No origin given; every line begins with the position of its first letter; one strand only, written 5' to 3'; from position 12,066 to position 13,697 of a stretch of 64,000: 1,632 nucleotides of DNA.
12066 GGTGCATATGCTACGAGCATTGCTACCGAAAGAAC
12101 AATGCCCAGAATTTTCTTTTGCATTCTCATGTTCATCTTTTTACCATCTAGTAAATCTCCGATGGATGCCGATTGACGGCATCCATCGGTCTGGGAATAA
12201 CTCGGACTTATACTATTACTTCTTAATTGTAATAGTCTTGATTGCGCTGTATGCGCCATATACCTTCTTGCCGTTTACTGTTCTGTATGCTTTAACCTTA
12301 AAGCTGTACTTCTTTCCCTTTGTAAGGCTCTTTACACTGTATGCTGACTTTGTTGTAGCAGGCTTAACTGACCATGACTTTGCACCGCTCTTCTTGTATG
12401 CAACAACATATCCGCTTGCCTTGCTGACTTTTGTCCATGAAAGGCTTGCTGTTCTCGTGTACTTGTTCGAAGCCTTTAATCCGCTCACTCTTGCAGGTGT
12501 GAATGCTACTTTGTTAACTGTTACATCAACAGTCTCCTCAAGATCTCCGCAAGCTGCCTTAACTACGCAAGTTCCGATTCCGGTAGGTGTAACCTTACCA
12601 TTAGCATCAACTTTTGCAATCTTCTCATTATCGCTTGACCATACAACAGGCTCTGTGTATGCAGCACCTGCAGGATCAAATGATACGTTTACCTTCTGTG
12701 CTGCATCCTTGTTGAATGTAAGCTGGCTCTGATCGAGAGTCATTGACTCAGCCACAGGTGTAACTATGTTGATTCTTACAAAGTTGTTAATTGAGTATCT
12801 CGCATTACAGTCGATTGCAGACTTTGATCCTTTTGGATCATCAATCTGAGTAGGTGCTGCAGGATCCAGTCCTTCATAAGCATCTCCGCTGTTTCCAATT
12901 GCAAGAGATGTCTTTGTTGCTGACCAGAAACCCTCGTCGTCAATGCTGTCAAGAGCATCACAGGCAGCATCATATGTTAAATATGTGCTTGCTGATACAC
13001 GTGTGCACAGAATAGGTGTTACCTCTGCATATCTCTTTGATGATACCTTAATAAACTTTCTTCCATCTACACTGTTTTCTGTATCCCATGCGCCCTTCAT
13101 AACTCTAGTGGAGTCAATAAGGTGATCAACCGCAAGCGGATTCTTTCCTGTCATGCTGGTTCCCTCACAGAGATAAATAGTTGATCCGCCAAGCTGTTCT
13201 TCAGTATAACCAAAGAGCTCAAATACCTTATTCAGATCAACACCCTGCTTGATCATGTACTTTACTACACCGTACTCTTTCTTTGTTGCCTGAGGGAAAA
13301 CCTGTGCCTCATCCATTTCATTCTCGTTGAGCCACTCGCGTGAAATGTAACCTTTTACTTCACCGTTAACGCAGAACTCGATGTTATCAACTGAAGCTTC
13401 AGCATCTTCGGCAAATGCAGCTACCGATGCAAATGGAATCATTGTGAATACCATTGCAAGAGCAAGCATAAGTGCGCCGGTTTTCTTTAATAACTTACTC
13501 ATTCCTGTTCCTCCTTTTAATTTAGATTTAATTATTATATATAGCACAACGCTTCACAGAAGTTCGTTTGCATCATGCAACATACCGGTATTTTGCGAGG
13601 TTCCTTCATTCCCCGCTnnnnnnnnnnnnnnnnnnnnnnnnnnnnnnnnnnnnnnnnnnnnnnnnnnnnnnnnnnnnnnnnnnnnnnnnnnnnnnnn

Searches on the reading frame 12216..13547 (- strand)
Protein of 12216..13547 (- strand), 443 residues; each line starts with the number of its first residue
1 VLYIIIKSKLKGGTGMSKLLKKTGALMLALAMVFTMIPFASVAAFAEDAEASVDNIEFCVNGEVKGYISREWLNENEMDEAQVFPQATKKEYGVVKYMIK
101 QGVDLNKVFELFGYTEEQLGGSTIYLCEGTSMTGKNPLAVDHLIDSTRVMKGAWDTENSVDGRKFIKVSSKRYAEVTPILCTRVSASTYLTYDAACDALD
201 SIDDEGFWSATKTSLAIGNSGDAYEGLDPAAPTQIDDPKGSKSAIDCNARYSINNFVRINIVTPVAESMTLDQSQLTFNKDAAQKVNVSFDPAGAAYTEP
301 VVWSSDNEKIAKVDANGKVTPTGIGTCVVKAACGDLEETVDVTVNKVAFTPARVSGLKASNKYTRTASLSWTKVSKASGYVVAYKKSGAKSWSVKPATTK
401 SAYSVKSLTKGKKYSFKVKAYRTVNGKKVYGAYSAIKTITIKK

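Call 52: search_protein_families(library=pfam, proteins=[window:12216-13547:-], max_evalue=0.00001)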
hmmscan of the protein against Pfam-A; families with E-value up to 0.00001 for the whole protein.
window:12216-13547:- (443 aa): 2 families
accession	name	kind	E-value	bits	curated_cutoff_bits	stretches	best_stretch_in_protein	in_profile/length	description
PF02368.24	Big_2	-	8.7e-11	42.1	22.8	1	267-344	3-79/79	Bacterial Ig-like domain (group 2)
PF00041.27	fn3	-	1.1e-07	32.4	25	1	354-424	3-72/84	Fibronectin type III domain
